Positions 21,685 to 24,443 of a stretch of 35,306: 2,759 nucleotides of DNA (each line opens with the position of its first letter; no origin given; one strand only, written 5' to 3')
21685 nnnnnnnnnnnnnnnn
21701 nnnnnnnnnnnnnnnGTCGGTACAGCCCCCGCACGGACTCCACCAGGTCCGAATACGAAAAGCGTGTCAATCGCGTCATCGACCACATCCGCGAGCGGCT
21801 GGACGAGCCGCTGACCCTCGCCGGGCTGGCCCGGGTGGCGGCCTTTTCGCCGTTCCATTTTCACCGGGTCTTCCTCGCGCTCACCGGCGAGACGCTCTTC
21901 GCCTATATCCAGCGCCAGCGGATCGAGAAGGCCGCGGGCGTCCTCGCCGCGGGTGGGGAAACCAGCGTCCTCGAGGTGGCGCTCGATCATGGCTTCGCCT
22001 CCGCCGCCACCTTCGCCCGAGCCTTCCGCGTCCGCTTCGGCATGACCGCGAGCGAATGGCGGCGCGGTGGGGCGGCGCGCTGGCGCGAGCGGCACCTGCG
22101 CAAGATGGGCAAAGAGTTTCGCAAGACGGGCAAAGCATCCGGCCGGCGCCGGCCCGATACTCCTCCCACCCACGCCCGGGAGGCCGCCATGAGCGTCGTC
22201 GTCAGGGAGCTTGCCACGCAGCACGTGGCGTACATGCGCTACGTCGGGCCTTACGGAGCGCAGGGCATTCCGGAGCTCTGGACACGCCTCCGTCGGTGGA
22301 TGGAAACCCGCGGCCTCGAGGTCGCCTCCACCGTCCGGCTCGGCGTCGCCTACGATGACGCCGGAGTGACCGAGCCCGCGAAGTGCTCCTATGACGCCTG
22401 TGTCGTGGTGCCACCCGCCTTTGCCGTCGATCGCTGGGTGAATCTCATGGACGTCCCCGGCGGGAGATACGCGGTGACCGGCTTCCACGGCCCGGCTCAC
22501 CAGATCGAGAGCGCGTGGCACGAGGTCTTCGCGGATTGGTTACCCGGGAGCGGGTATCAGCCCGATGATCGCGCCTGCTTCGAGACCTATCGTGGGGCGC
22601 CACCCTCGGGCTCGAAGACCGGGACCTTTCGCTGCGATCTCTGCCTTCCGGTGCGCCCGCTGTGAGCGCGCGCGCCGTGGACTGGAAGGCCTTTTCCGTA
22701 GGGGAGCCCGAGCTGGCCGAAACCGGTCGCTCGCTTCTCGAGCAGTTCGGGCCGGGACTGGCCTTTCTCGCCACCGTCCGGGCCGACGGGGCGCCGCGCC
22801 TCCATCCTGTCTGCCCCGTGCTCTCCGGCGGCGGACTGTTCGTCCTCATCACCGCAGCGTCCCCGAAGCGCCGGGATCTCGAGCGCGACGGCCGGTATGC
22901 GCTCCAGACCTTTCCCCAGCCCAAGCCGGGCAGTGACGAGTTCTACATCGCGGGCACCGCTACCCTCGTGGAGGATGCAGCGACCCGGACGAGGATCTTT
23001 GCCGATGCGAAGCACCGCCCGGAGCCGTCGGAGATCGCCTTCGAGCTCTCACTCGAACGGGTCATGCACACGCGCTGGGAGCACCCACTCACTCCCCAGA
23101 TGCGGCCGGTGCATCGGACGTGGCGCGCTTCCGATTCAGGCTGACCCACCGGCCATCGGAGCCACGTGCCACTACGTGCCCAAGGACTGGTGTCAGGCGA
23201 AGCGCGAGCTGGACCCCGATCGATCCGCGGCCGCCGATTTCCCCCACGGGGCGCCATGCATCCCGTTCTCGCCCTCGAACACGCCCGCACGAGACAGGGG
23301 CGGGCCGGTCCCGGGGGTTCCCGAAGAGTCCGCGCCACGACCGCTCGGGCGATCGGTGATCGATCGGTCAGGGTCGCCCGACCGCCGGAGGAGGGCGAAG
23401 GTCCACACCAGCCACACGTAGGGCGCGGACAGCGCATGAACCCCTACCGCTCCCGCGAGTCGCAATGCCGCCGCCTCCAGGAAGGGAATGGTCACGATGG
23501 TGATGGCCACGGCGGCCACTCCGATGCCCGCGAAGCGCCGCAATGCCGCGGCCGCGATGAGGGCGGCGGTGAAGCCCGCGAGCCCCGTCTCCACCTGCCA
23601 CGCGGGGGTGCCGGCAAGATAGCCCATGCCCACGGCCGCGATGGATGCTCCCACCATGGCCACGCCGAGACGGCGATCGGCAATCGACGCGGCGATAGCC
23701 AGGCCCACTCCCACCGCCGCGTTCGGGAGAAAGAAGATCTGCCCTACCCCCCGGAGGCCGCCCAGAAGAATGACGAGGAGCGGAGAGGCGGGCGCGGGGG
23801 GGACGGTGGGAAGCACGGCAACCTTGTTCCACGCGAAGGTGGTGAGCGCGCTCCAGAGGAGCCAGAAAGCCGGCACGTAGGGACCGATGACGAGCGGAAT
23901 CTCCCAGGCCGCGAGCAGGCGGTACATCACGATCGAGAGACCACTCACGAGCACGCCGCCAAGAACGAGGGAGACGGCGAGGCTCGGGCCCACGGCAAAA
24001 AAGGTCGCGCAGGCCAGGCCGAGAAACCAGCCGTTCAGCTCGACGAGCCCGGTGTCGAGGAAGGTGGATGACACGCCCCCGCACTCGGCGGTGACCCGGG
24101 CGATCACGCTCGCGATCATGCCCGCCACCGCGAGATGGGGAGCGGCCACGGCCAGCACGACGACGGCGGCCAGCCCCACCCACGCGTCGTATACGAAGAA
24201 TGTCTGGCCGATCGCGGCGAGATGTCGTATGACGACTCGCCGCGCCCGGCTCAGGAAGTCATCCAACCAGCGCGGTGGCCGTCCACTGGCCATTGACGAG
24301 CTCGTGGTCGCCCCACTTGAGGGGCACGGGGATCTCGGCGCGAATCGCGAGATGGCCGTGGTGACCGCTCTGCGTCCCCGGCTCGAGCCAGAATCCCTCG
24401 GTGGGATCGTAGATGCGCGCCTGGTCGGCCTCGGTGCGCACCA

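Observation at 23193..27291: Candidate undescribed cassette: ATP-grasp::PLP-decarboxylase fusion + transglutaminase-like protein + UT-family channel, chained by overlapping frames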

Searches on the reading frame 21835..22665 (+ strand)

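Call 3: search_protein_families(library=pfam, proteins=[window:21835-22665:+], max_evalue=0.01)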
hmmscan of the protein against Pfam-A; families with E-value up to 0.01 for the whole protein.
window:21835-22665:+ (276 aa): 4 families
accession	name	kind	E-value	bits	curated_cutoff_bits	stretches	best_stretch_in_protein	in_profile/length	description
PF06445.20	GyrI-like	-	4.7e-34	118.3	26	1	119-274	1-155/155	GyrI-like small molecule binding domain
PF12833.13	HTH_18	-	3.8e-19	69.2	33.6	1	2-77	5-79/80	Helix-turn-helix domain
PF14526.11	Cass2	-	1e-17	65.2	27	1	125-273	4-150/150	Integron-associated effector binding protein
PF00165.29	HTH_AraC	-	7.2e-11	42.4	26.6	1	43-77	9-42/42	Bacterial regulatory helix-turn-helix proteins, AraC family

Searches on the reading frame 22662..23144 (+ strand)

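Call 3: search_protein_families(library=pfam, proteins=[window:22662-23144:+], max_evalue=0.01)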
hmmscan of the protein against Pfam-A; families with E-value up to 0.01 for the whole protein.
window:22662-23144:+ (160 aa): 1 family
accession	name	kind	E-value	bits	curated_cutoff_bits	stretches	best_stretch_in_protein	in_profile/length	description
PF01243.27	PNPOx_N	-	3.7e-09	37.4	28.1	1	30-134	11-116/120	Pyridoxamine 5'-phosphate oxidase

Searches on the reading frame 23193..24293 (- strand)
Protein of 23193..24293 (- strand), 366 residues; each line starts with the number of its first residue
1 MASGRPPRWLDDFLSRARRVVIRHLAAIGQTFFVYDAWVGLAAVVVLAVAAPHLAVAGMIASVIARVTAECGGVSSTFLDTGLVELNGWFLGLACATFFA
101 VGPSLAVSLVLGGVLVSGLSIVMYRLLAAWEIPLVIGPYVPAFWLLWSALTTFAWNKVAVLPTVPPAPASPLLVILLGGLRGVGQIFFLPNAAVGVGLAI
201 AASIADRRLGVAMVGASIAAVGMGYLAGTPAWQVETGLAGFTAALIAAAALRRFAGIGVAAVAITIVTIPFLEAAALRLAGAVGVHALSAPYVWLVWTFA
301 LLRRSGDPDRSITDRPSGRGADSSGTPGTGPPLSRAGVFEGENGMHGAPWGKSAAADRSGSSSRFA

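Call 3: search_protein_families(library=pfam, proteins=[window:23193-24293:-], max_evalue=0.01)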
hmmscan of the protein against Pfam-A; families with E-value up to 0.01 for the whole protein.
window:23193-24293:- (366 aa): 1 family
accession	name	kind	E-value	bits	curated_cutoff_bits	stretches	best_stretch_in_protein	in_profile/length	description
PF03253.19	UT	-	6.3e-30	104.8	25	1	25-303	5-291/292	Urea transporter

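Call 4: search_protein_families(library=ncbifam, proteins=[window:23193-24293:-], max_evalue=0.01)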
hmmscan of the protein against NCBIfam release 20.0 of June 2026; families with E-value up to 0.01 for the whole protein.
window:23193-24293:- (366 aa): 1 family
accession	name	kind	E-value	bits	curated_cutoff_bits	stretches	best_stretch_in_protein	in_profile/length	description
TIGR03441.1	urea_trans_yut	equivalog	7.8e-22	77.9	274.6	1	22-299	5-290/292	urea transporter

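Call 60: search_solved_structures(query=window:23193-24293:-, max_evalue=0.01, show_alignments=2)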
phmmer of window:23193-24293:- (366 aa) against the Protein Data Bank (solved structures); distinct sequences matched with E-value up to 0.01: 3.
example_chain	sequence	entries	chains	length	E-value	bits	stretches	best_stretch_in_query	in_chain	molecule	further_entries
3me1_A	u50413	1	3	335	2.5e-12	49.9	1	28-317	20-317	Urea transporter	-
3k3f_A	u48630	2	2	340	2.9e-12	49.7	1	28-317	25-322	Urea transporter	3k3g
3m6e_A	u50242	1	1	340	5.2e-12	48.8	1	28-317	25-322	Putative urea transporter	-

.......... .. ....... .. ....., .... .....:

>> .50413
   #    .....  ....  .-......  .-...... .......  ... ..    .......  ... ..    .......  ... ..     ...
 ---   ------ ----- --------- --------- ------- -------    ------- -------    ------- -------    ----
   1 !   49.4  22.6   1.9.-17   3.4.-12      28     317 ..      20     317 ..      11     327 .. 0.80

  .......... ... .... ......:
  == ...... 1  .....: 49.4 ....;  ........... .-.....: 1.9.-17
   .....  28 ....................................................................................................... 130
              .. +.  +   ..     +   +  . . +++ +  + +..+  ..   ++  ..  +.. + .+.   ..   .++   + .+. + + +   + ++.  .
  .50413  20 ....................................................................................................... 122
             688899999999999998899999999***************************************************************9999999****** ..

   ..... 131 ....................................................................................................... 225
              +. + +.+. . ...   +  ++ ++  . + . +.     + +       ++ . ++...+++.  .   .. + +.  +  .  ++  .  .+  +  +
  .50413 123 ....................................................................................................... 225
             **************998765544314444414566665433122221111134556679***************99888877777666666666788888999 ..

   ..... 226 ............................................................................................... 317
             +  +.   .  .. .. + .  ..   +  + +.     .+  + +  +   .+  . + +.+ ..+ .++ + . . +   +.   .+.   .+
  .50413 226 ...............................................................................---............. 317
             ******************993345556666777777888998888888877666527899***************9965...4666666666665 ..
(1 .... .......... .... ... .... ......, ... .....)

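Call 75: search_protein_families(library=padloc, proteins=[window:23193-24293:-], max_evalue=0.01)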
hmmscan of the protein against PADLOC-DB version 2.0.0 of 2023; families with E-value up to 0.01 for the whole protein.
window:23193-24293:- (366 aa): 0 families
